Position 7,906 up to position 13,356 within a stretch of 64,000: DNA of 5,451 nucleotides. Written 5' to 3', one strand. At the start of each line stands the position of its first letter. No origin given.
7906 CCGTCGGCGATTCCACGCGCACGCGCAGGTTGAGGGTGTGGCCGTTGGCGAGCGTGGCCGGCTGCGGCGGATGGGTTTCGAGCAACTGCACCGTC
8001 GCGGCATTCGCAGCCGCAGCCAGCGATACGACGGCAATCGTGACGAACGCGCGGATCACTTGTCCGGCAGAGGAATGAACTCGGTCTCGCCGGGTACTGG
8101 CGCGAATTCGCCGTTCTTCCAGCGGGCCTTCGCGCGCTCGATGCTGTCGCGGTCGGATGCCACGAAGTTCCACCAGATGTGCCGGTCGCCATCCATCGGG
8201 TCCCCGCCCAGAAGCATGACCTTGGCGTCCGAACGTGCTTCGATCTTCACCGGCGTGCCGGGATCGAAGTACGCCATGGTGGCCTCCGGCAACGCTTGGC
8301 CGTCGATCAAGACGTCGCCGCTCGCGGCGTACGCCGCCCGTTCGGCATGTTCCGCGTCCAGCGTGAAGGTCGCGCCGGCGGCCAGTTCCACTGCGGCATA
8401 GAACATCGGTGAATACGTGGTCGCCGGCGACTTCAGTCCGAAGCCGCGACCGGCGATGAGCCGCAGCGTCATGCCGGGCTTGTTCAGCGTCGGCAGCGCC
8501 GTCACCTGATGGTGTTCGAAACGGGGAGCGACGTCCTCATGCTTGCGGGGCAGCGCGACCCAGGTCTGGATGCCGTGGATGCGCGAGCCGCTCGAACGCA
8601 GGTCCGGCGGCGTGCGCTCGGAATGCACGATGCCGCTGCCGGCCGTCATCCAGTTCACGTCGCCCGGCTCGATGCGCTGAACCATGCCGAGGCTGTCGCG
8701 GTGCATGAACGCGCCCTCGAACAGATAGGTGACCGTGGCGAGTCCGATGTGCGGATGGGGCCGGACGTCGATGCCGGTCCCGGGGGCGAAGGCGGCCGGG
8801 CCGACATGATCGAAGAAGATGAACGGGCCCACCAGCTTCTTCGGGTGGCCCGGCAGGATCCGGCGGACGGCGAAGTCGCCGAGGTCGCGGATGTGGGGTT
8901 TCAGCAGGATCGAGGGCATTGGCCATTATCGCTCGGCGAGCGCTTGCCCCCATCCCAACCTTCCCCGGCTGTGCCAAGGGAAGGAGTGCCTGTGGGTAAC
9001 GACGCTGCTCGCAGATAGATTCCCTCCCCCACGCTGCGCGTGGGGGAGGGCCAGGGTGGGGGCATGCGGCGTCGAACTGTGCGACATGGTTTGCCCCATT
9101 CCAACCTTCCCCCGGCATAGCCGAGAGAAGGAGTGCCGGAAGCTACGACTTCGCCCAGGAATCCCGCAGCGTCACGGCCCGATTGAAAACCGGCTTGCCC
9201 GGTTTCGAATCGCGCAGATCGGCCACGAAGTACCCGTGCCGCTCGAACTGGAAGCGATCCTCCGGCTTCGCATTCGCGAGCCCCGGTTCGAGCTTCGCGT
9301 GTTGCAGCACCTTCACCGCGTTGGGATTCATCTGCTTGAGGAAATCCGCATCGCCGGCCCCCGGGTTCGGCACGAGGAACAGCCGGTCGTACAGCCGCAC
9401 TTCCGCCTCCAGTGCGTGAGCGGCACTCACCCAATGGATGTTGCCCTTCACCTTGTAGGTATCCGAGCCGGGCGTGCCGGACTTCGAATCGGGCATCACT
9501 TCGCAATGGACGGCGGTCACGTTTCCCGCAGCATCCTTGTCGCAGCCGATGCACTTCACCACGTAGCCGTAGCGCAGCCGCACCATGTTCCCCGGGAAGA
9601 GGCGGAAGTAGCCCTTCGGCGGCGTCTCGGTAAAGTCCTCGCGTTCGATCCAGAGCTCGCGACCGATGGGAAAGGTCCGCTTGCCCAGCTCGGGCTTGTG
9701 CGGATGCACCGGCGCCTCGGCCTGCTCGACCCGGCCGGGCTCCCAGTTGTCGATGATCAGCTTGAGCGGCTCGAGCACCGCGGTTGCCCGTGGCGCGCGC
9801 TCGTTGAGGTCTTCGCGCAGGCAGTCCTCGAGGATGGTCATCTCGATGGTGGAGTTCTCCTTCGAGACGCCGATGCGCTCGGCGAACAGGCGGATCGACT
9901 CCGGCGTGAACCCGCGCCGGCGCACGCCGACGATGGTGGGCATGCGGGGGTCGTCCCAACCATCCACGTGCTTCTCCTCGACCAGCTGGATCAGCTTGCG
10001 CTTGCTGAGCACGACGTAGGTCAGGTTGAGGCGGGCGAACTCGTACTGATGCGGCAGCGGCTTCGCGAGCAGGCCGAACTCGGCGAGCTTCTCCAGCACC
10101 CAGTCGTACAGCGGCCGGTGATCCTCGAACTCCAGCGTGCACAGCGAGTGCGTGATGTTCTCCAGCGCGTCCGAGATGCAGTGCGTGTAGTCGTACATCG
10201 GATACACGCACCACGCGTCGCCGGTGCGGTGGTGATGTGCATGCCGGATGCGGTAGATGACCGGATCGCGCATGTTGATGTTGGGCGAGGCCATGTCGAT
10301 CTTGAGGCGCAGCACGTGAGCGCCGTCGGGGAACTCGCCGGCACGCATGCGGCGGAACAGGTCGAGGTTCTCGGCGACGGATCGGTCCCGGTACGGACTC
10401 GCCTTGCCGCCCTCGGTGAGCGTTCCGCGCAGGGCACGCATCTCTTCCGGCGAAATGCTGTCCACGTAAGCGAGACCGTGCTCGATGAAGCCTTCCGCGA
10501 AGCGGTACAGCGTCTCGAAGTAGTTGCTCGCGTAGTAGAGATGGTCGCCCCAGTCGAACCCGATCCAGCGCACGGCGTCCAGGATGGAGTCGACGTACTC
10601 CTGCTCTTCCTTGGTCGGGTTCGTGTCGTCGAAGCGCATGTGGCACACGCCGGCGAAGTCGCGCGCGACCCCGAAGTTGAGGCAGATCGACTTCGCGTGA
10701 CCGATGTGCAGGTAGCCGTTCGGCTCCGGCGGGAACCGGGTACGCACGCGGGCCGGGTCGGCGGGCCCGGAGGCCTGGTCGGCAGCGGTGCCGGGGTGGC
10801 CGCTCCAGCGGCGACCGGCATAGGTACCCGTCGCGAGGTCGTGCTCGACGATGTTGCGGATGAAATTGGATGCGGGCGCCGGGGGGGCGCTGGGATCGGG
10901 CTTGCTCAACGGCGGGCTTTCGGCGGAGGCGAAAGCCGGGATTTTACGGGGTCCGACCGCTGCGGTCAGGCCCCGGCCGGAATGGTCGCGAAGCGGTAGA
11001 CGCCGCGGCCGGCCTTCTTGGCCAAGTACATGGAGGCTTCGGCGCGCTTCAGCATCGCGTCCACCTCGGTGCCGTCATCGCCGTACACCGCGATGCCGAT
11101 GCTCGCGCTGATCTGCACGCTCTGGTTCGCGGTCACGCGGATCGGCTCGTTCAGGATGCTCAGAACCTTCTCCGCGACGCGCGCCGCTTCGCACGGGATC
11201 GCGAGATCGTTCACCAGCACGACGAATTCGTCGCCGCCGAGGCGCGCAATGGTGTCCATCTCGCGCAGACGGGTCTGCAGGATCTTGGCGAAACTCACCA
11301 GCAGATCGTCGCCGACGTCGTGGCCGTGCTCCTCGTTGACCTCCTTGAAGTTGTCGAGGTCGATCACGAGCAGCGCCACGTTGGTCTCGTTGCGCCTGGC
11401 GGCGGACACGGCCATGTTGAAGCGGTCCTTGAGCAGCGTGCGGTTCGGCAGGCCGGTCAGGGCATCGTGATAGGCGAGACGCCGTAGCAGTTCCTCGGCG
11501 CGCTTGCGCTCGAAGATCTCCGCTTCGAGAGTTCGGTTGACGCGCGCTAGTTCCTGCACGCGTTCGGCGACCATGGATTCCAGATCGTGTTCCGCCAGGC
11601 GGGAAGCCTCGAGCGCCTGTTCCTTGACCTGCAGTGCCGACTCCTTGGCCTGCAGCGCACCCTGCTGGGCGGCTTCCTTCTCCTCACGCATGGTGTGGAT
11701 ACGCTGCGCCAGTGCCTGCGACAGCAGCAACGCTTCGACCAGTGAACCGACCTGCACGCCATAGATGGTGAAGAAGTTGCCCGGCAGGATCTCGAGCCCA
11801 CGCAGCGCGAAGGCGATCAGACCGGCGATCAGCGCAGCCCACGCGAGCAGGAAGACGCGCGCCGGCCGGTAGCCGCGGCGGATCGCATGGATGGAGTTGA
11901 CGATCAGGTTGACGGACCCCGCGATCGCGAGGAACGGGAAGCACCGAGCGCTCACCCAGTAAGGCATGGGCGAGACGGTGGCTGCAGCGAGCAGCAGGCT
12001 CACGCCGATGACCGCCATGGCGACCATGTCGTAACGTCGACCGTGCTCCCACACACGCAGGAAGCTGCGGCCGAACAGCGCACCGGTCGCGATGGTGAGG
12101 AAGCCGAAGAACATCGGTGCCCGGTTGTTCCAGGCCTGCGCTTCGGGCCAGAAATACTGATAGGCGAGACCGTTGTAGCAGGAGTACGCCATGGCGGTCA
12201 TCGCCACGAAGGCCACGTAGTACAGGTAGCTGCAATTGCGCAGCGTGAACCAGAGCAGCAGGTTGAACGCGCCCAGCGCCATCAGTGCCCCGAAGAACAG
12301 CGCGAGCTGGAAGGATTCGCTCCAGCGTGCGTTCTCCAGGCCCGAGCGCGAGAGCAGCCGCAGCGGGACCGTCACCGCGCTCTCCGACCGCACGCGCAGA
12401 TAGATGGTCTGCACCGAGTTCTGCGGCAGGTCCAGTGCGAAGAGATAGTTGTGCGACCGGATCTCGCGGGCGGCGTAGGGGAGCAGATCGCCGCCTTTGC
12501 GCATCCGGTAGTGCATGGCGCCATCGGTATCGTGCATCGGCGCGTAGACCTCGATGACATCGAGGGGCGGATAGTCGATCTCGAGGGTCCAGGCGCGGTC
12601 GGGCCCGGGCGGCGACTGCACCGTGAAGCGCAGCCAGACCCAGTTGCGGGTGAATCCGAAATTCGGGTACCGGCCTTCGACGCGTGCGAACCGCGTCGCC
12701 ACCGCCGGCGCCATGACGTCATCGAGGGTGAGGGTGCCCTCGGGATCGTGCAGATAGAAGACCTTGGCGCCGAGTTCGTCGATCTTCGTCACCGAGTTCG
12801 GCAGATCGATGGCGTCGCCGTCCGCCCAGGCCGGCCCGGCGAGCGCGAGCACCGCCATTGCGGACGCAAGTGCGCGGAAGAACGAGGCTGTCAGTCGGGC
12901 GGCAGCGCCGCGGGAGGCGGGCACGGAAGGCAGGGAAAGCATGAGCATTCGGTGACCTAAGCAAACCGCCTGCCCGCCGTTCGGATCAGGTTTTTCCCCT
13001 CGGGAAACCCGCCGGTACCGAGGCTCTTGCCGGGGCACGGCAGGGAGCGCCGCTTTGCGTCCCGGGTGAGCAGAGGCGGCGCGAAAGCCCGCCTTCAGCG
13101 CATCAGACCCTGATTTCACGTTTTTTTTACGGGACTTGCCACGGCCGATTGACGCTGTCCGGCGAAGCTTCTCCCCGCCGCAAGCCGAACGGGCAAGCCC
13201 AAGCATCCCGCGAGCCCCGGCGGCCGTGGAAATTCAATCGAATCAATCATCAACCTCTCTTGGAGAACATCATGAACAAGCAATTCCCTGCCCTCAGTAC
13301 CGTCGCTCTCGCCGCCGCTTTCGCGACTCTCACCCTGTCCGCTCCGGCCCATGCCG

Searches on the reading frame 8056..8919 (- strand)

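Call 69: search_protein_families(library=pfam, proteins=[window:8056-8919:-], max_evalue=0.0001)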
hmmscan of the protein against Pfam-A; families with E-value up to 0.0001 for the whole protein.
window:8056-8919:- (287 aa): 2 families
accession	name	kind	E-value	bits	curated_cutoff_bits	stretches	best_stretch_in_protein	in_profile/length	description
PF02678.22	Pirin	-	1.2e-34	119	26.1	1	18-121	4-108/108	Pirin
PF05726.19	Pirin_C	-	4.6e-24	85.2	27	1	174-272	1-102/103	Pirin C-terminal cupin domain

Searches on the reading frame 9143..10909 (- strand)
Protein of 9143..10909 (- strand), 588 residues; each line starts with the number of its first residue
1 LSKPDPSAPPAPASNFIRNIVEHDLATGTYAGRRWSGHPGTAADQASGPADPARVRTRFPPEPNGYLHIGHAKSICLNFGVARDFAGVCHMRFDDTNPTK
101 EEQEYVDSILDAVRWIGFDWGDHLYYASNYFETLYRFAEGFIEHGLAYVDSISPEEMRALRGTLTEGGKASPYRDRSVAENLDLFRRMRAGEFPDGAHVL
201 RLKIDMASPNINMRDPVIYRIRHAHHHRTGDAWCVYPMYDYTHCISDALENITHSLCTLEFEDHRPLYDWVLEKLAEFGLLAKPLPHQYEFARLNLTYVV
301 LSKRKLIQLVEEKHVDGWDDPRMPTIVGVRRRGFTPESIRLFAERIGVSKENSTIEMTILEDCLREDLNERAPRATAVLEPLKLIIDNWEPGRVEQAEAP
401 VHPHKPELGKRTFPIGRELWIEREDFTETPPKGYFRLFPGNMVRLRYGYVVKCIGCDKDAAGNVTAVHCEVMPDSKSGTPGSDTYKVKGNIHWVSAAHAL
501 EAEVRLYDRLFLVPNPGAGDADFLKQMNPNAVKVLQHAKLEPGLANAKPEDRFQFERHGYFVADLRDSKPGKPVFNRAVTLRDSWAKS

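Call 69: search_protein_families(library=pfam, proteins=[window:9143-10909:-], max_evalue=0.0001)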
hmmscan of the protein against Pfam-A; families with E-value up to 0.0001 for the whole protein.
window:9143-10909:- (588 aa): 3 families
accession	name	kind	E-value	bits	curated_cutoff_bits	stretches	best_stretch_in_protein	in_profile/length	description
PF00749.27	tRNA-synt_1c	-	2.3e-108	362.3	23.4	1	55-369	2-313/314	tRNA synthetases class I (E and Q), catalytic domain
PF03950.23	tRNA-synt_1c_C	-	2.2e-28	98.7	23.9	1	372-471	1-90/91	tRNA synthetases class I (E and Q), anti-codon binding domain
PF20974.2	tRNA-synt_1c_C2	-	3e-24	85.9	23.9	1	491-564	2-69/69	tRNA synthetases class I (E and Q), anti-codon binding domain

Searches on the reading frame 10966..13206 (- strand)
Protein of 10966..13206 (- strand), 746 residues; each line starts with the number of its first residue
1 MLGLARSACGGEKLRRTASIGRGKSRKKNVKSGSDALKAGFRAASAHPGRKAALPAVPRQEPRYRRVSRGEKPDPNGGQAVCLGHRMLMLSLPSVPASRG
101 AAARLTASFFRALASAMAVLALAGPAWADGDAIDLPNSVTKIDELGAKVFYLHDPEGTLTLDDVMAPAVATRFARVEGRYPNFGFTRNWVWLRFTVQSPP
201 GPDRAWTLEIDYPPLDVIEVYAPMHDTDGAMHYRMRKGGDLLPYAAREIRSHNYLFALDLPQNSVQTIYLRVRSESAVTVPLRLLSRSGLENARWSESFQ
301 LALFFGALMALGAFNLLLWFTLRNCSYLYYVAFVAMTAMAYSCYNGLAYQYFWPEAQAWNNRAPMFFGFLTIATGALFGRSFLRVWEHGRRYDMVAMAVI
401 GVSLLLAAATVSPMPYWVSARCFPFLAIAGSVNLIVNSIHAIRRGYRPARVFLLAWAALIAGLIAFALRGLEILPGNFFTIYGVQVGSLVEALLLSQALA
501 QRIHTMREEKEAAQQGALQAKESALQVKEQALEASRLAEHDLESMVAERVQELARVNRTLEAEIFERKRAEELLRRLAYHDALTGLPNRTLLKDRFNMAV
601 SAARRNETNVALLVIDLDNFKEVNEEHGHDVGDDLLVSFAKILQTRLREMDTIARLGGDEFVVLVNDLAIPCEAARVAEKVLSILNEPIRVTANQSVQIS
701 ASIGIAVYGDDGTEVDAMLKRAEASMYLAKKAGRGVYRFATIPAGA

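Call 69: search_protein_families(library=pfam, proteins=[window:10966-13206:-], max_evalue=0.0001)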
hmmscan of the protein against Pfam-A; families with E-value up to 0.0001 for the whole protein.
window:10966-13206:- (746 aa): 3 families
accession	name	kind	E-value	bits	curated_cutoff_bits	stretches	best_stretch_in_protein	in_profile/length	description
PF07695.17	7TMR-DISM_7TM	-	7.2e-45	153.9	29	1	300-502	4-205/205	7TM diverse intracellular signalling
PF00990.26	GGDEF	-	3.5e-44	150.9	23.8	1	578-734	1-159/161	Diguanylate cyclase, GGDEF domain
PF07696.17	7TMR-DISMED2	-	2.7e-34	118.5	22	1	147-285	2-135/136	7TMR-DISM extracellular 2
